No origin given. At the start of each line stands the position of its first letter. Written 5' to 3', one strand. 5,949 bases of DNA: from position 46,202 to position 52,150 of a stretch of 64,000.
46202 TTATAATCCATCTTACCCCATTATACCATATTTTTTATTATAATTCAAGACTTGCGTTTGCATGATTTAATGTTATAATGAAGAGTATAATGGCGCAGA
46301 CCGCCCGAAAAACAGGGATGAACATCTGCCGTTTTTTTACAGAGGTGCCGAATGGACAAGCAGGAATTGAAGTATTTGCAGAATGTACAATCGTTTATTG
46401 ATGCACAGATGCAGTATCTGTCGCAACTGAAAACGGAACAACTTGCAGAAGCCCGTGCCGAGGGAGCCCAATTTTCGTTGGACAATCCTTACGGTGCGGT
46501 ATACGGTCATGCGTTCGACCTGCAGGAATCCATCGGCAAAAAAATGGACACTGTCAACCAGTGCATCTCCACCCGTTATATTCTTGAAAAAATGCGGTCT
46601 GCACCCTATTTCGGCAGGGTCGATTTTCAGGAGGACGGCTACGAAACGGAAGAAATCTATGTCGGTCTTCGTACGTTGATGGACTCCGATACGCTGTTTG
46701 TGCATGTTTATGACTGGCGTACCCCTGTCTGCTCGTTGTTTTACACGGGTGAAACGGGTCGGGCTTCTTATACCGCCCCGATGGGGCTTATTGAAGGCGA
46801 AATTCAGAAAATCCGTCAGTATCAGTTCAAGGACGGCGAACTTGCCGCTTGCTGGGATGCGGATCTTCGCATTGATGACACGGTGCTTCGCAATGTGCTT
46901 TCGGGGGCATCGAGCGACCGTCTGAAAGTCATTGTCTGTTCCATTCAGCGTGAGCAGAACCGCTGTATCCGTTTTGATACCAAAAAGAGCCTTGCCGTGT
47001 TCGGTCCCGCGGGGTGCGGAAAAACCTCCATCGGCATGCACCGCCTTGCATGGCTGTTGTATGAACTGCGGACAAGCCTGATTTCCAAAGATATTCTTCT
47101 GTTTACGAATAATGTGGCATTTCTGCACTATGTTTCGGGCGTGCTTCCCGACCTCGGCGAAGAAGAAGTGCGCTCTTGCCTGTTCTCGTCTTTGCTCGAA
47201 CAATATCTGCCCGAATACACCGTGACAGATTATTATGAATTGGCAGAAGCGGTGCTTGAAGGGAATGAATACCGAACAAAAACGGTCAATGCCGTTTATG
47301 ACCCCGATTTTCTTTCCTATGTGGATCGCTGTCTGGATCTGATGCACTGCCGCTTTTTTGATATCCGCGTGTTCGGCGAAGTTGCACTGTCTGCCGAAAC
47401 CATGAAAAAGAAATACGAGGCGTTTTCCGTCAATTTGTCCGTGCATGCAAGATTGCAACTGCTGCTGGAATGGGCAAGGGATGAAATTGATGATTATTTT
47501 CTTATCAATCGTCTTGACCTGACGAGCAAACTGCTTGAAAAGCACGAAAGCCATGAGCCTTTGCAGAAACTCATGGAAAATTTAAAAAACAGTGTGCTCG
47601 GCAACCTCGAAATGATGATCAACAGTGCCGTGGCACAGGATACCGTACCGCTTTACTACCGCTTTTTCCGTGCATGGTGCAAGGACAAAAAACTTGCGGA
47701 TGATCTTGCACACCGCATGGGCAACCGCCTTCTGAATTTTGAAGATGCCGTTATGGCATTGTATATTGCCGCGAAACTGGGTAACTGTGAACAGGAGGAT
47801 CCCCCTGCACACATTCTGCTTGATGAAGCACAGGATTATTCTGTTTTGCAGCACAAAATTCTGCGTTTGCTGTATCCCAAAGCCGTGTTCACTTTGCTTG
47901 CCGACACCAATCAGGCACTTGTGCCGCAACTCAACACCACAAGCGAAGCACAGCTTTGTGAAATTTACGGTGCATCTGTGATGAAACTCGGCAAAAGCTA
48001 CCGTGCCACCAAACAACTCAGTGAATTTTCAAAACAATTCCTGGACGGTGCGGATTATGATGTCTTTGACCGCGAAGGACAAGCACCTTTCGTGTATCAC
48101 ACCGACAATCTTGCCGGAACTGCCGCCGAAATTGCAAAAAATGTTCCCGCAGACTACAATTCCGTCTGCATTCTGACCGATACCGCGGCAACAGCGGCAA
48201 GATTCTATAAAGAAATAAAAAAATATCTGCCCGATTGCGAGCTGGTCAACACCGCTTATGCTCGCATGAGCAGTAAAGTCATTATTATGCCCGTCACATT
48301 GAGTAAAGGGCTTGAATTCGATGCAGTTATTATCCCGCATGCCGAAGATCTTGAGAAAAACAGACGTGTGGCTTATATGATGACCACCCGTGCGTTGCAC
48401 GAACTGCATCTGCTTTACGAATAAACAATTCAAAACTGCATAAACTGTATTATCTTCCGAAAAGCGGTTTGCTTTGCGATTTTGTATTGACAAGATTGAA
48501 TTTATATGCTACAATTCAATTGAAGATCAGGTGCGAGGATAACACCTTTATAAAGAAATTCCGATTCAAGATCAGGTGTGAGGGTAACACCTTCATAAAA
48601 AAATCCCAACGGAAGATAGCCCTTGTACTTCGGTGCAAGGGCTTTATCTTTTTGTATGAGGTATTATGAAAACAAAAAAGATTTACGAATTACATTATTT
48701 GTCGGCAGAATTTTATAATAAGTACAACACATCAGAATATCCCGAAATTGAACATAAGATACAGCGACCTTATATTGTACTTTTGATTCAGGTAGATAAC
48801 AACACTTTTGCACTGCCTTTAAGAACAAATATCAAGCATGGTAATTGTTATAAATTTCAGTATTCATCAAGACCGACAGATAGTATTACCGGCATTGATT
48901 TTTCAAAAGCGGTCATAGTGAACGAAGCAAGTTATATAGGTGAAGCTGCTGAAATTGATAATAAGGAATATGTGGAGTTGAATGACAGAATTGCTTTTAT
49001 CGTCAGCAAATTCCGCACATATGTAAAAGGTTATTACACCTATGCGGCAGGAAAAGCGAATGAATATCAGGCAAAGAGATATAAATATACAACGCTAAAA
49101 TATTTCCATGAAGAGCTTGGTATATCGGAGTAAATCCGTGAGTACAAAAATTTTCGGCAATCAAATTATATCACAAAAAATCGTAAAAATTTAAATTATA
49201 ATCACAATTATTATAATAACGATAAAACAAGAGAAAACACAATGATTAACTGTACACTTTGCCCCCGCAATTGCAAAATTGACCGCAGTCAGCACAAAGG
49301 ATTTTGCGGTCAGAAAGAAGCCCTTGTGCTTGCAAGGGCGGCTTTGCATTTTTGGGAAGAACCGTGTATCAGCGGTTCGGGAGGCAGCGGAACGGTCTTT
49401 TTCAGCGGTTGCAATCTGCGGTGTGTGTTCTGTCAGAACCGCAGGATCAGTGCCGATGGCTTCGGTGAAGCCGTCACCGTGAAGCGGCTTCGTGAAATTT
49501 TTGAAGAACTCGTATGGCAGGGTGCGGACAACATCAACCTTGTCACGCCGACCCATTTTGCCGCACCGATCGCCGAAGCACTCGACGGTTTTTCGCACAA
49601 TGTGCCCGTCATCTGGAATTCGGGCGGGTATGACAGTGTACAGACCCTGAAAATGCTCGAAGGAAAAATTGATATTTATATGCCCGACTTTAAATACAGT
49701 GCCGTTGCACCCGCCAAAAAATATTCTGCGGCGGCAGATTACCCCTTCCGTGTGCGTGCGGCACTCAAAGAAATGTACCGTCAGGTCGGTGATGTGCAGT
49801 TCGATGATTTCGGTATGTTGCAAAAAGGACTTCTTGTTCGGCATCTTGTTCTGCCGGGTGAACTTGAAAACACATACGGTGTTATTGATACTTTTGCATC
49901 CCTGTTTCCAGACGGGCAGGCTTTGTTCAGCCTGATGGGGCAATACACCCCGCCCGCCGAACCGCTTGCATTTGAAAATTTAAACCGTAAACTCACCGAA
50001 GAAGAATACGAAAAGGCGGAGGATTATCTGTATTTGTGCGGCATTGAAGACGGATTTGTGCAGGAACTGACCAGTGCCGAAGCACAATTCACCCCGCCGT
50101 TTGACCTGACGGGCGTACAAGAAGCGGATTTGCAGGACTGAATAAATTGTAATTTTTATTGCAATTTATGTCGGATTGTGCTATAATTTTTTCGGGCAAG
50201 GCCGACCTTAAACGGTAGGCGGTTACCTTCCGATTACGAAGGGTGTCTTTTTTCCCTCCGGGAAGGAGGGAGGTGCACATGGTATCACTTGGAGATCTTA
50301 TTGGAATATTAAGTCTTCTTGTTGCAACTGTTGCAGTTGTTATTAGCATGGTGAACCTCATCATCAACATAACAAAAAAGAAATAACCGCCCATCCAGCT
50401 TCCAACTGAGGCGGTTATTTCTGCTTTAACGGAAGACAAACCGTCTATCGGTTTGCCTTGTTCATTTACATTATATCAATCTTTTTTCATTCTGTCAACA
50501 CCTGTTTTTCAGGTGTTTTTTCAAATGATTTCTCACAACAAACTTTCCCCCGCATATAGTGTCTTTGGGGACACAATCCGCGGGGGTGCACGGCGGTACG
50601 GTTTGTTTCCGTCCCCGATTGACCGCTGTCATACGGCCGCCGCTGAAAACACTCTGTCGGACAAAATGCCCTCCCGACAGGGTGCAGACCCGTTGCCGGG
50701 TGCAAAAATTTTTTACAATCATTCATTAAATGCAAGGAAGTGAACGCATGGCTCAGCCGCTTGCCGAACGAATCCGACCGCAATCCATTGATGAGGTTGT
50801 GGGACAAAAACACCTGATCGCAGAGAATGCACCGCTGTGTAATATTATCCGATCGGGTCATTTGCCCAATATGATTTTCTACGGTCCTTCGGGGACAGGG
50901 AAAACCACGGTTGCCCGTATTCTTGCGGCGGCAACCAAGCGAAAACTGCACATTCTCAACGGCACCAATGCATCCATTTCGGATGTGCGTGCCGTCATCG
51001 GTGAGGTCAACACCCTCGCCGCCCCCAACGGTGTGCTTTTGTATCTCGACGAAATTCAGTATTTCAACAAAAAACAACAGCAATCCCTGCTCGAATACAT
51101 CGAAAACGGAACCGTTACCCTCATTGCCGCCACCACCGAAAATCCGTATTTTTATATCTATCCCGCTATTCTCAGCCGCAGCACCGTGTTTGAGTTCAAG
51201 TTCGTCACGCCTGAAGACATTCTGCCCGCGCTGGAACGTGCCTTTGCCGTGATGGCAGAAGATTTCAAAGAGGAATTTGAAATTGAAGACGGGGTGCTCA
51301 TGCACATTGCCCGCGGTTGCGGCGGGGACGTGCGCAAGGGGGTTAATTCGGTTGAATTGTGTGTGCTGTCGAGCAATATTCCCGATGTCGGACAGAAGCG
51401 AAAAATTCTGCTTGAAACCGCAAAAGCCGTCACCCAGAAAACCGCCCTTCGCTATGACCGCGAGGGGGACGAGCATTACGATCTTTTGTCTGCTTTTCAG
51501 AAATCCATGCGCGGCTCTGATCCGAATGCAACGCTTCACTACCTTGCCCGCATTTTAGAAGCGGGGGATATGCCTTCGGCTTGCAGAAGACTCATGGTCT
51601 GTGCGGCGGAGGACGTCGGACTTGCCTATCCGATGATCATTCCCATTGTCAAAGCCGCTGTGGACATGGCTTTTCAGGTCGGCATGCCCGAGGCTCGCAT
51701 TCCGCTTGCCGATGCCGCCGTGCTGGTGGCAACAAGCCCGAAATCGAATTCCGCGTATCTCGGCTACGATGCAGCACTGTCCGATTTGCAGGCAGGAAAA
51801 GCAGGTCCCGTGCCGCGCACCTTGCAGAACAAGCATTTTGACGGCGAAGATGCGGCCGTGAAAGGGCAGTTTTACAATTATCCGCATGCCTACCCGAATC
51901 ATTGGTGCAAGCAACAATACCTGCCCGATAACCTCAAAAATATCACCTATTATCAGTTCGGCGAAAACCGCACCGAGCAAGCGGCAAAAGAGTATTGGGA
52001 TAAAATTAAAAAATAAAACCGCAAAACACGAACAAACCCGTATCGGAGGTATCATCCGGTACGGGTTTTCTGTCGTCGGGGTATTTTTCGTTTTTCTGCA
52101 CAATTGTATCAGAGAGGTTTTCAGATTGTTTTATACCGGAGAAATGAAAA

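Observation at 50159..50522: Candidate type I toxin-antitoxin: 35-aa membrane peptide with sequestered SD and convergent antisense sRNA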

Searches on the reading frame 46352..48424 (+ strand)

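Call 22: search_protein_families(library=pfam, proteins=[window:46352-48424:+], max_evalue=0.001)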
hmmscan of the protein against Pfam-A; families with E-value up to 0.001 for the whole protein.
window:46352-48424:+ (690 aa): 4 families
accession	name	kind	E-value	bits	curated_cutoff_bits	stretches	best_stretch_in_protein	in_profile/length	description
PF00580.27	UvrD-helicase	-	6.4e-10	39.6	23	1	386-522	123-251/271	UvrD/REP helicase N-terminal domain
PF13538.12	UvrD_C_2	-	2.8e-06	27.5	27.4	1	644-687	3-51/52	UvrD-like helicase C-terminal domain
PF13361.12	UvrD_C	-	3.6e-06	27.1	25.6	0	638-682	280-340/350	UvrD-like helicase C-terminal domain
PF13245.12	AAA_19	-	3.9e-05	24.3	25.1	0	480-522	86-129/134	AAA domain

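Call 24: search_protein_families(library=padloc, proteins=[window:46352-48424:+], max_evalue=0.01)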
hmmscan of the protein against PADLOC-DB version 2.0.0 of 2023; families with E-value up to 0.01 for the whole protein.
window:46352-48424:+ (690 aa): 21 families
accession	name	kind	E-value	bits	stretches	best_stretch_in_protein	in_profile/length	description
PDLC00107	GajB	-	9.3e-09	32.4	1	617-676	455-510/587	UrvD helicase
PDLC00127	GajB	-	1.5e-08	31.6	1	486-564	203-289/594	UrvD helicase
PDLC01087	C3a187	-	1.7e-08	31.8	1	436-686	270-540/559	NERD+UvrD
PDLC00122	GajB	-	4.3e-08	30.5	1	633-688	413-471/502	UrvD helicase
PDLC00132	GajB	-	9e-07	25.9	1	487-563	217-298/625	UrvD helicase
PDLC00123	GajB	-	1.1e-06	25.6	0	603-661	402-460/540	UrvD helicase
PDLC00106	GajB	-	2.8e-06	24.1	0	486-523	207-245/577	UrvD helicase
PDLC03802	RTasHel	-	2.9e-06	24.4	0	487-613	195-325/675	DRT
PDLC00103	GajB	-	7.1e-06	23.2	1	527-666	408-544/612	UrvD helicase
PDLC00117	GajB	-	9.4e-06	22.4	1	616-690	485-575/604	UrvD helicase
PDLC04173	GajB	-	1.6e-05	22.1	0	640-687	415-460/471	-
PDLC00114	GajB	-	1.9e-05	21.4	0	487-556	218-291/635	UrvD helicase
PDLC00129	GajB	-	2.8e-05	20.9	1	487-640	229-385/594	UrvD helicase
PDLC02372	Nhi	-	3.3e-05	20.7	1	485-583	264-360/470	-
PDLC00104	GajB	-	7.5e-05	19.7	0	638-672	499-531/574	UrvD helicase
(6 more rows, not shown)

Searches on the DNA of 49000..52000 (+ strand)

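Call 4: search_rna_families(source=window, start=49000, end=52000, threshold=evalue, max_evalue=10, show_alignments=3)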
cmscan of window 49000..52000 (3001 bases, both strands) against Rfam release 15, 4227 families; matches with E-value up to 10: 6.
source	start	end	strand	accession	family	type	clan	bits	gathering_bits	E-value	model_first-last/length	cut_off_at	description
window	50369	50429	+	RF04352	Plastid-psbA-4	Cis-reg;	CL00153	26.6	56.8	0.12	1-61/61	no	Plastid-psbA-4 3UTR RNA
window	50370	50427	-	RF04344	Plastid-psbA-3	Cis-reg;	CL00153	23.7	48.4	0.34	1-57/57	no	Plastid-psbA-3 3UTR RNA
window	50560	50581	-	RF01114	TMV_UPD-PK1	Cis-reg;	-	18.1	33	4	1-22/22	no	Pseudoknot of upstream pseudoknot domain (UPD) of the 3'UTR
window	50367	50532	-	RF00125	IS128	Gene; sRNA;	-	17.1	80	2.6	1-209/209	no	IS128 RNA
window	50714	50742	+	RF01833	astro_FSE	Cis-reg; frameshift_element;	-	15.4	70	1.5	1-55/55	no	ribosomal frameshift site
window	50537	50549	+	RF01792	eiav_FSE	Cis-reg; frameshift_element;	-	14.6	40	4.3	1-35/35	no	ribosomal frameshift site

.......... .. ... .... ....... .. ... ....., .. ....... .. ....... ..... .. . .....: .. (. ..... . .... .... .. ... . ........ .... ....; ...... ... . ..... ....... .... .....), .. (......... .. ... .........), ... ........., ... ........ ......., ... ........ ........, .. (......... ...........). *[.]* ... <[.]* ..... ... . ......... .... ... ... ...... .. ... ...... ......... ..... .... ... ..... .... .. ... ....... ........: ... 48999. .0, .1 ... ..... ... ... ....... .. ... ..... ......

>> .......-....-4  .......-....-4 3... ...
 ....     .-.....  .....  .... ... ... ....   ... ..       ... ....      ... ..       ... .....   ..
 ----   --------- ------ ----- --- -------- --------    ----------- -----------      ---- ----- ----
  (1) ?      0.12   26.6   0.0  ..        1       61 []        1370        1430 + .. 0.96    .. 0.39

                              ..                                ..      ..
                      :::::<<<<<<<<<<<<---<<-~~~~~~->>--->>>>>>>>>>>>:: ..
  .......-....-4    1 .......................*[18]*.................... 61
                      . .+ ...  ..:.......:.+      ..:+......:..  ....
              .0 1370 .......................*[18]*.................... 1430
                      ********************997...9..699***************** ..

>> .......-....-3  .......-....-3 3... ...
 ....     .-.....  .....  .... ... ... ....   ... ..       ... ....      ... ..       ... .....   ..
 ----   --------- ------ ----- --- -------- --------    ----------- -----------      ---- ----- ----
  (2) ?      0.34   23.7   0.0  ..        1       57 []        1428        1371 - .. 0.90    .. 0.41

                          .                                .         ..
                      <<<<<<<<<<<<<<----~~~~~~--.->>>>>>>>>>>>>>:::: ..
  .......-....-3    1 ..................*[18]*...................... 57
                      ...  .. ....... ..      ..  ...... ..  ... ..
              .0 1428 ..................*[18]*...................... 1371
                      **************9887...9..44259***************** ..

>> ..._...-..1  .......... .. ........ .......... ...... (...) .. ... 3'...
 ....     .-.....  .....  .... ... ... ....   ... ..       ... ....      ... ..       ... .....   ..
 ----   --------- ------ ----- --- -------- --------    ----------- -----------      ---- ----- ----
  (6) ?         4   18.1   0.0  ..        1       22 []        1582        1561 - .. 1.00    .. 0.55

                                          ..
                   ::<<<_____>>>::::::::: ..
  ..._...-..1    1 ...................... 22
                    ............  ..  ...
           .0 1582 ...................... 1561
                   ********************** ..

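Call 10: search_dna_similar(query=window:50100-50760:+, collection=phages, mode=distant, max_evalue=0.01)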
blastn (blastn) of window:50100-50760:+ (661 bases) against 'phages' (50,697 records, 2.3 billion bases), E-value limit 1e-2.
No match.

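Call 11: search_dna_similar(query=window:50100-50760:+, collection=plasmids, mode=distant, max_evalue=0.01)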
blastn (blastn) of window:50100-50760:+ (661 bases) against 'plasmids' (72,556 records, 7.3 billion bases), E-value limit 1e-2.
No match.

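Call 73: search_rna_families(sources=[L061, L054], threshold=gathering)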
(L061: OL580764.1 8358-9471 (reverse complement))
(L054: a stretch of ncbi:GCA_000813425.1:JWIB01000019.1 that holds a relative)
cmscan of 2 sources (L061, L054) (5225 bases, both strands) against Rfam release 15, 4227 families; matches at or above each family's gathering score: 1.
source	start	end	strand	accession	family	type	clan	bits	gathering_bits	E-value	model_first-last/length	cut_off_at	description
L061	441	731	+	RF01412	BsrG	Gene; sRNA;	-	185.3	55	7.3e-47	1-259/259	no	BsrG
